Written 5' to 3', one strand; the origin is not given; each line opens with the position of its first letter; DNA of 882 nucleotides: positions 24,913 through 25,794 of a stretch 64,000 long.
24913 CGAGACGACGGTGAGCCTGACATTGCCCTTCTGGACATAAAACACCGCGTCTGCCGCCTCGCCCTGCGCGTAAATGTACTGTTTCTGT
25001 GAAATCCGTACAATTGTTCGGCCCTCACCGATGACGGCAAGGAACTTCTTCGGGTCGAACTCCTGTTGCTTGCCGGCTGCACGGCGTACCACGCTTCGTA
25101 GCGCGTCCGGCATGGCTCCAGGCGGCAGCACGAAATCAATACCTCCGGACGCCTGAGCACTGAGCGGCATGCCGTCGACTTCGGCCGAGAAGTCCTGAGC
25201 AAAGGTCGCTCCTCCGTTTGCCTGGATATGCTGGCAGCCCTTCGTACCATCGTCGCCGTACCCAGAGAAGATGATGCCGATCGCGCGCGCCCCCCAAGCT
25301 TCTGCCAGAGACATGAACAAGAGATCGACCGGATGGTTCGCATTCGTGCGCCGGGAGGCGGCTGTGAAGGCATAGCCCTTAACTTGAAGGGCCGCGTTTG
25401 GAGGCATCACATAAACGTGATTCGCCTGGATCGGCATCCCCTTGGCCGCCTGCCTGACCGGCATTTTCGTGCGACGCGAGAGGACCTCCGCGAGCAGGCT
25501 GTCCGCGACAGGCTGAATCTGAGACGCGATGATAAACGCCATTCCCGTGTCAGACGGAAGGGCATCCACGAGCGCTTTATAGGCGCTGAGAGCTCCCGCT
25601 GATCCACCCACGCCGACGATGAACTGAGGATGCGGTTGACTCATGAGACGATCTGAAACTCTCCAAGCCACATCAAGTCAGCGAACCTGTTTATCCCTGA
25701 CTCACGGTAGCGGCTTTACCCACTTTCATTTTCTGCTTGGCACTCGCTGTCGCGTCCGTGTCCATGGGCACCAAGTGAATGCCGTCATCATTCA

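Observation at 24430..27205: kaiC-like ATPase operonically coupled to a CheB-like / cNMP-binding / Crp-HTH fusion protein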

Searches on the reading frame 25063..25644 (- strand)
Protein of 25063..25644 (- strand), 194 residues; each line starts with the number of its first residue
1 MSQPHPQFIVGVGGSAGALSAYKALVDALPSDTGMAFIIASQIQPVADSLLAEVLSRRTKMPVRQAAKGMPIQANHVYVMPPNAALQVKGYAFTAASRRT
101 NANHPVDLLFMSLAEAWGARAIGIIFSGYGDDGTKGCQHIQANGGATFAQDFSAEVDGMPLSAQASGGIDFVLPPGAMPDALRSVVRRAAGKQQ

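Call 22: find_related_loci(query=A2, collection=metagenome_contigs, flank=5000)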
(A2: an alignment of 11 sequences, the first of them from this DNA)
Query A2 (188 aa) in metagenome_contigs; peptide patterns used: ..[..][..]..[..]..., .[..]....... (x = any residue, [..] = any of these).
600 stretches matched a pattern (row limit reached: there are more); 314 encode a relative of the query (tblastn E <= 1e-3); the best 80 are kept; 80 distinct loci.
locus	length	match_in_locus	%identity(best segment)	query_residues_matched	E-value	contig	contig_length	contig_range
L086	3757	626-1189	86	1-188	5e-110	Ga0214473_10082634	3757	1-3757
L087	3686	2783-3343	68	1-187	6e-85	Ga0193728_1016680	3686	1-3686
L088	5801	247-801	69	3-187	2e-83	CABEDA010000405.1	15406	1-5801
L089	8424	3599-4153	69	3-187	7e-83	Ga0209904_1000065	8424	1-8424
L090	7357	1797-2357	66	1-187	8e-83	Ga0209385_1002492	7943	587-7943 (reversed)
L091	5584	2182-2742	66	1-187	1e-82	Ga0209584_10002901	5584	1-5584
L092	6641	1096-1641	69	1-182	5e-82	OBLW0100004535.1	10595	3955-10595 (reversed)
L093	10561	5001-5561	67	1-187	3e-82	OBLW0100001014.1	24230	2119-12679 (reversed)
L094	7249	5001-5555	69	3-187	3e-82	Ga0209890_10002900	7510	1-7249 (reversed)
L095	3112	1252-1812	67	1-187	4e-83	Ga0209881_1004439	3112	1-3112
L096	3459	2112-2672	67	1-187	1e-82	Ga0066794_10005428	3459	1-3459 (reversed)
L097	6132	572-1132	67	1-187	1e-81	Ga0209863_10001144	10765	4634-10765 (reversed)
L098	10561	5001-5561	67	1-187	5e-82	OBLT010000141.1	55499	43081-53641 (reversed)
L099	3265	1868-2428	67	1-187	4e-82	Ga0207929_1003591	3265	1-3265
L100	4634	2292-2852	66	1-187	2e-81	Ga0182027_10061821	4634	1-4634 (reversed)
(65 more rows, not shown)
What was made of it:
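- Tried and rejected: I therefore repeated the scan on metagenomes with the CheB-like domain alone (call 22).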

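Call 36: search_protein_representatives(protein=window:25063-25644:-)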
Query: 194 residues. Proteins with E-value up to 0.001 (for the whole library): 32615; up to 1e-10: 16430; up to 1e-30: 1512. The best 150 are listed.
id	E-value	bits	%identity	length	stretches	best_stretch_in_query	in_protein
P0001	1.3e-120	416.4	100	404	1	1-194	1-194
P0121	1.6e-64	233.7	64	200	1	5-184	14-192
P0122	2.8e-62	226.3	61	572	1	6-184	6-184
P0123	1.4e-60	220.8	64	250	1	4-176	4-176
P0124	3.6e-57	209.7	37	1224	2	3-184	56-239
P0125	4.1e-57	209.5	56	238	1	4-186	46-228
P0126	5.5e-57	209.1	56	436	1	5-187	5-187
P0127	2.6e-55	203.6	57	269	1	5-183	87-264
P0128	3.8e-55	203.1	54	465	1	3-186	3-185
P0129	9.0e-52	192.1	64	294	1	35-185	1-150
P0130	3.5e-49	183.6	48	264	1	5-188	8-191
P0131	5.8e-49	182.9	48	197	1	2-182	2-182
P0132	3.2e-47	177.3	58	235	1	35-188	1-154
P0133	1.8e-45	171.5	47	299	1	8-189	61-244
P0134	9.0e-45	169.3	50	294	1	9-179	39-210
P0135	9.9e-44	165.9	46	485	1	4-187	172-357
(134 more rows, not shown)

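Call 37: search_protein_families(library=pfam, proteins=[P0121, P0122, P0123, P0124, P0125, P0126, P0127, P0128, P0130, P0135], max_evalue=0.0001)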
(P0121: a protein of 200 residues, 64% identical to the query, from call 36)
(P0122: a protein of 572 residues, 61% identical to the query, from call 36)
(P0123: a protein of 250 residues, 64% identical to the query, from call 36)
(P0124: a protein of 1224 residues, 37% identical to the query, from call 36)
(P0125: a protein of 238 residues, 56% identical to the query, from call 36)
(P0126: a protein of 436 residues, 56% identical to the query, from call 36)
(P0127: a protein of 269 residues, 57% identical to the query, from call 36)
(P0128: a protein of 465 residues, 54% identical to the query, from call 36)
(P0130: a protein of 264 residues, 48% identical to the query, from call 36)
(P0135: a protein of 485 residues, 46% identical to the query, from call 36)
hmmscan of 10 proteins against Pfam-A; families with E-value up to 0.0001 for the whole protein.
P0121 (200 aa): 1 family
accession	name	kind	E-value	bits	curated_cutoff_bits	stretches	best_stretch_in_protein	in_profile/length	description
PF01339.22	CheB_methylest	-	4.3e-50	170.3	24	1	19-190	1-174/174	CheB methylesterase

P0122 (572 aa): 3 families
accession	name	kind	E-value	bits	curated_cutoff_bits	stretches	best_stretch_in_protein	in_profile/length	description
PF01339.22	CheB_methylest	-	5.5e-49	166.7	24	1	10-182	1-174/174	CheB methylesterase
PF02518.31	HATPase_c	-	3.1e-28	98.8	26.4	1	462-568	2-109/111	Histidine kinase-, DNA gyrase B-, and HSP90-like ATPase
PF00512.31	HisKA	-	4.5e-11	43.1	26.9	1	347-415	3-66/66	His Kinase A (phospho-acceptor) domain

P0123 (250 aa): 1 family
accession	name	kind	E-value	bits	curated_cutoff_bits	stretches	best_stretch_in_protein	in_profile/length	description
PF01339.22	CheB_methylest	-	4.3e-46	157.3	24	1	10-172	1-164/174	CheB methylesterase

P0124 (1224 aa): 4 families
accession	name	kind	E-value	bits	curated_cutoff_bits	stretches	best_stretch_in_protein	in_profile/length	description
PF01339.22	CheB_methylest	-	1.2e-102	341.4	24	2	63-237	1-174/174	CheB methylesterase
PF01739.24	CheR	-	2.9e-48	164.3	27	1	534-725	2-194/195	CheR methyltransferase, SAM binding domain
PF13596.12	PAS_10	-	4e-17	63.2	22.1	1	987-1089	1-104/106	PAS domain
PF03705.20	CheR_N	-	8.5e-12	45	27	1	473-518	6-51/53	CheR methyltransferase, all-alpha domain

P0125 (238 aa): 1 family
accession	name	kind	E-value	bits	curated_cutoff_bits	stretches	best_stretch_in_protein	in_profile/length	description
PF01339.22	CheB_methylest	-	3.9e-48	163.9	24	1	52-224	1-174/174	CheB methylesterase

P0126 (436 aa): 3 families
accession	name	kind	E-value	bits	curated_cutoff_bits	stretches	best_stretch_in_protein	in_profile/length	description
PF01339.22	CheB_methylest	-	4.3e-44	150.7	24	1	10-182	1-174/174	CheB methylesterase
PF13545.12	HTH_Crp_2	-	2.3e-11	43.9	27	1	347-414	1-70/70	Crp-like helix-turn-helix domain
PF00027.35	cNMP_binding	-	2.2e-06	28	27.5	1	229-311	3-85/89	Cyclic nucleotide-binding domain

P0127 (269 aa): 2 families
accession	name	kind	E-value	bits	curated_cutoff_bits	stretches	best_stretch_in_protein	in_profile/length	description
PF01339.22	CheB_methylest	-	1.8e-48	165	24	1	92-263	1-174/174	CheB methylesterase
PF13276.12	HTH_21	-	1.4e-10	41.6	28.1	1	32-87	3-59/60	HTH-like domain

P0128 (465 aa): 1 family
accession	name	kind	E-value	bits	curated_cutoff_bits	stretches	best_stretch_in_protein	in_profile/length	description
PF01339.22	CheB_methylest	-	4.9e-47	160.3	24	1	10-181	1-174/174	CheB methylesterase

P0130 (264 aa): 1 family
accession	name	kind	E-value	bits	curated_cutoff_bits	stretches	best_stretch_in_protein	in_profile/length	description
PF01339.22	CheB_methylest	-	4.5e-41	140.9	24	1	13-184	1-173/174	CheB methylesterase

P0135 (485 aa): 2 families
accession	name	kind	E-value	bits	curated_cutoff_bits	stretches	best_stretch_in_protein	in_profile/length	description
PF01339.22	CheB_methylest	-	7.8e-56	189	24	1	178-352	1-174/174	CheB methylesterase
PF03705.20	CheR_N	-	4.3e-13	49.2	27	1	378-430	1-53/53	CheR methyltransferase, all-alpha domain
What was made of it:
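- Closest known: Large CheB-CheR-PAS. Same: Outside its own subfamily these are the nearest sequence relatives of the CheB-like domain (42-48% identity, calls 36, 37).
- The domain is a bona fide PF01339 member, 42-48% identical to the CheB domains of large CheB-CheR-PAS proteins (calls 36, 37).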

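Call 38: find_encoding_contigs(protein=P0122, flank=6000, max_places=4)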
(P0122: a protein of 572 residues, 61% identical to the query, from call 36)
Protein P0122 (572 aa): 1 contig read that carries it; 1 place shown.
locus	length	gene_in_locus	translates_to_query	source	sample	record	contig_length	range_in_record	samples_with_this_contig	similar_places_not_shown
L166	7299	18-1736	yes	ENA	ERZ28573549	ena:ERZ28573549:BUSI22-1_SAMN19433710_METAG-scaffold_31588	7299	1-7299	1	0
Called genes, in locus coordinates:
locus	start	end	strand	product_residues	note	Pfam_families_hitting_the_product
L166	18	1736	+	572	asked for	PF01339:CheB_methylest, PF00512:HisKA, PF02518:HATPase_c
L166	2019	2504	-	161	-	PF13577:SnoaL_4, PF00866:Ring_hydroxyl_B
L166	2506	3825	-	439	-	PF00355:Rieske, PF00848:Ring_hydroxyl_A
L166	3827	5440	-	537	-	PF01558:POR, PF20169:DUF6537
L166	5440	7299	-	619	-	?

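Call 39: find_encoding_contigs(protein=P0128, flank=6000, max_places=4)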
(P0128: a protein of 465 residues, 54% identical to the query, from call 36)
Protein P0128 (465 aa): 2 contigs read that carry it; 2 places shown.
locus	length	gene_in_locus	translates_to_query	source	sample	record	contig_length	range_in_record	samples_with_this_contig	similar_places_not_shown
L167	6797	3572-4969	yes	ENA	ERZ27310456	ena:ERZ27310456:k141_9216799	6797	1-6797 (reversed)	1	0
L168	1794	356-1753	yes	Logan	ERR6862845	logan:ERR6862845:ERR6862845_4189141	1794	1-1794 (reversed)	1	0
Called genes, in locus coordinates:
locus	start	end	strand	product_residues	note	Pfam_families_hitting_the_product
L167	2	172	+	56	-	?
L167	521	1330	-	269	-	PF13276:HTH_21, PF01339:CheB_methylest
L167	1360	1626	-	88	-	PF01527:HTH_Tnp_1, PF13384:HTH_23 (weak), PF13518:HTH_28 (weak), PF13551:HTH_29 (weak)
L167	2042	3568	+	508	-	PF03796:DnaB_C (faint), PF06745:ATPase, PF13191:AAA_16 (faint), PF20720:nSTAND3 (faint), PF06745:ATPase, PF13481:AAA_25 (weak)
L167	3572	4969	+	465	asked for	PF01339:CheB_methylest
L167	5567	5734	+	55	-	-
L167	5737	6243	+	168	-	PF00072:Response_reg (weak)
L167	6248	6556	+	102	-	PF07689:KaiB (weak)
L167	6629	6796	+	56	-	?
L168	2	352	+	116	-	?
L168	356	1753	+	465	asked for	PF01339:CheB_methylest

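Call 40: find_homologous_proteins(query=P0122, max_evalue=1e-20)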
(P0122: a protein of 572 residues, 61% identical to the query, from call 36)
Query P0122 (572 aa): 1285 proteins with E <= 1e-20 among 8000 candidates; the best 120 are listed.
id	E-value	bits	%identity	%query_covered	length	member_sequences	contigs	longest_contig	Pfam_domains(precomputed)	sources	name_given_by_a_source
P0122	0.0e+0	1241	100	100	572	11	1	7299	PF01339.23,PF02518.32,PF00512.32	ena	-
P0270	0.0e+0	1096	89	100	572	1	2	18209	PF01339.23,PF02518.32,PF00512.32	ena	-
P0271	4.3e-272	922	77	99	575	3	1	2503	PF01339.23,PF02518.32,PF00512.32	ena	-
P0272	2.0e-269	913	75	100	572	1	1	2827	PF01339.23,PF02518.32,PF00512.32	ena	-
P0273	2.0e-265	899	74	99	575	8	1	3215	PF01339.23,PF02518.32,PF00512.32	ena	-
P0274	3.6e-256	869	71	100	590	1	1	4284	PF01339.23,PF02518.32,PF00512.32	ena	-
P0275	1.3e-234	798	67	99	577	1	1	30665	PF01339.23,PF02518.32,PF00512.32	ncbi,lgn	-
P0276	1.0e-233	795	67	99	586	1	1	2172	PF01339.23,PF02518.32,PF00512.32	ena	-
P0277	2.7e-233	794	66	98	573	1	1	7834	PF01339.23,PF02518.32,PF00512.32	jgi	jgi:signal transduction histidine kinase/3D (Asp-Asp-Asp) domain-containing protein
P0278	1.0e-230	785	66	99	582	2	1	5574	PF01339.23,PF02518.32,PF00512.32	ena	-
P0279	9.1e-229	779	65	99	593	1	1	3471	PF01339.23,PF02518.32,PF00512.32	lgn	-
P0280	1.3e-228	778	69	94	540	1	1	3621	PF01339.23,PF02518.32,PF00512.32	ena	-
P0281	7.0e-220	749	76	83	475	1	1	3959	PF01339.23,PF00512.32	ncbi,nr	ncbi:MAG: hypothetical protein H7Z17_21345, partial [Fuerstia sp.]|nr:hypothetical protein [Fuerstie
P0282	9.9e-204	696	68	87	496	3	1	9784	PF01339.23,PF00512.32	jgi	jgi:signal transduction histidine kinase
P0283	2.8e-197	675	69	80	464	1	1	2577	PF01339.23,PF00512.32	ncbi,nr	ncbi:MAG: hypothetical protein H7Y39_11225, partial [Nitrospiraceae bacterium]|nr:hypothetical prote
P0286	4.1e-132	460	60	66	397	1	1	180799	PF02518.32,PF00512.32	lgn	-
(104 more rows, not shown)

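Call 41: find_encoding_contigs(protein=P0275, flank=6000, max_places=3)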
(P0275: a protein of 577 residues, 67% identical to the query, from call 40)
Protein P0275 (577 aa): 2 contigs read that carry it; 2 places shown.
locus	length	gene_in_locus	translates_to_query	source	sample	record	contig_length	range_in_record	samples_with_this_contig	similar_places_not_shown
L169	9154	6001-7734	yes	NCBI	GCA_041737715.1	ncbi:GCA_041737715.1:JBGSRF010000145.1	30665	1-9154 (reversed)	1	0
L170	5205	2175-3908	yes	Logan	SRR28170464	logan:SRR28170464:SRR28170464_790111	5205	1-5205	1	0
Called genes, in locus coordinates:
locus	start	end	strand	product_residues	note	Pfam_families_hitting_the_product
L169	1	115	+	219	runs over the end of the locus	-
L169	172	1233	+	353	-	-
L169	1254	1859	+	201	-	PF06055:ExoD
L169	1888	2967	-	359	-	PF01699:Na_Ca_ex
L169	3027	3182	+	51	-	-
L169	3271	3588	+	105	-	PF05973:Gp49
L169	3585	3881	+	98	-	PF13744:HTH_37, PF13560:HTH_31, PF01381:HTH_3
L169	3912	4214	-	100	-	-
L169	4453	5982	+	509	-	PF00154:RecA_N (faint), PF03796:DnaB_C (faint), PF06745:ATPase, PF23442:DUF7125 (faint), PF13481:AAA_25, PF06745:ATPase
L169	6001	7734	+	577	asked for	PF01339:CheB_methylest, PF00512:HisKA, PF02518:HATPase_c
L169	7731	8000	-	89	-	-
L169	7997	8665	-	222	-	PF01381:HTH_3 (faint), PF13560:HTH_31 (weak)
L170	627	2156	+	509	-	PF00154:RecA_N (faint), PF03796:DnaB_C (faint), PF06745:ATPase, PF23442:DUF7125 (faint), PF13481:AAA_25, PF06745:ATPase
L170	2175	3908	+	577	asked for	PF01339:CheB_methylest, PF00512:HisKA, PF02518:HATPase_c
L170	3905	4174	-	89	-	-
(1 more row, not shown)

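Call 42: find_encoding_contigs(protein=P0270, flank=6000, max_places=3)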
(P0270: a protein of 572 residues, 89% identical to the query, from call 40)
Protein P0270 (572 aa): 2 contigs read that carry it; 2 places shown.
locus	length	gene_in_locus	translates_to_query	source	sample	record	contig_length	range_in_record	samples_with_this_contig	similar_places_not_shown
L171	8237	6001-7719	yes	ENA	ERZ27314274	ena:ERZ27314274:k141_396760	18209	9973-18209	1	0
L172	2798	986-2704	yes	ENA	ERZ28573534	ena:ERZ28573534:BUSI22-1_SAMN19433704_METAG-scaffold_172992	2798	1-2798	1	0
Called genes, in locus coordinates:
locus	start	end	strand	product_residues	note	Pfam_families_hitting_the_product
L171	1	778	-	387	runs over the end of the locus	PF00108:Thiolase_N, PF02803:Thiolase_C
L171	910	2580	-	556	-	PF00501:AMP-binding, PF13193:AMP-binding_C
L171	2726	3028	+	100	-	PF20126:TumE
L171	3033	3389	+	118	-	PF25212:HVO_A0114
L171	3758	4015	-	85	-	-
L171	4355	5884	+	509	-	PF00154:RecA_N (faint), PF06745:ATPase, PF20720:nSTAND3 (faint), PF23442:DUF7125 (faint), PF13191:AAA_16 (faint), PF03796:DnaB_C (weak), PF06745:ATPase, PF13481:AAA_25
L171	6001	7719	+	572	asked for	PF01339:CheB_methylest, PF00512:HisKA, PF02518:HATPase_c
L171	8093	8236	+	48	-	?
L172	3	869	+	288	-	?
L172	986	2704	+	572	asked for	PF01339:CheB_methylest, PF00512:HisKA, PF02518:HATPase_c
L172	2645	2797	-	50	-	?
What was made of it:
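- Closest known: SasA. Same: The sister architecture CheB-like-HisKA-HATPase next to kaiC (calls 37, 41, 42) has the same domain order as SasA.
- CheB-like-HK fusions P0275 and P0270, and the CheB-like + pseudo-receiver-like P0128, also sit 4-116 nt downstream of kaiC (calls 37-42).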

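Call 43: find_encoding_contigs(protein=P0286, flank=6000, max_places=3)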
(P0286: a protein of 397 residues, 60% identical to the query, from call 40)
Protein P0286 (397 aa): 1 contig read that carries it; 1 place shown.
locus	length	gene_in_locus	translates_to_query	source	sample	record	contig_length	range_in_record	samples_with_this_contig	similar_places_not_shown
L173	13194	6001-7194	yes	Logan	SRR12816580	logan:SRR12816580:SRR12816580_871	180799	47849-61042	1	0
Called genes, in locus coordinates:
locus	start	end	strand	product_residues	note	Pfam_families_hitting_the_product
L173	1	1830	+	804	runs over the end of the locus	PF02190:LON_substr_bdg, PF07724:AAA_2 (faint), PF13191:AAA_16 (weak), PF00004:AAA, PF07728:AAA_5, PF22667:Lon_lid, PF05362:Lon_C, PF13541:ChlI, +3 more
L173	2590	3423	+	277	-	PF01381:HTH_3 (faint), PF14394:DUF4423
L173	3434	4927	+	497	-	-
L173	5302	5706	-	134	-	-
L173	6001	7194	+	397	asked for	PF00512:HisKA, PF02518:HATPase_c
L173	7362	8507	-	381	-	PF02417:Chromate_transp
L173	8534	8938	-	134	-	PF01451:LMWPc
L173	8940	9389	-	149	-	PF00903:Glyoxalase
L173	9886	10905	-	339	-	PF07642:BBP2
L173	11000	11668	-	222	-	-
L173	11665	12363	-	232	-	PF00072:Response_reg, PF00486:Trans_reg_C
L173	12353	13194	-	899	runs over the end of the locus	PF02702:KdpD, PF13493:DUF4118, PF00512:HisKA, PF02518:HATPase_c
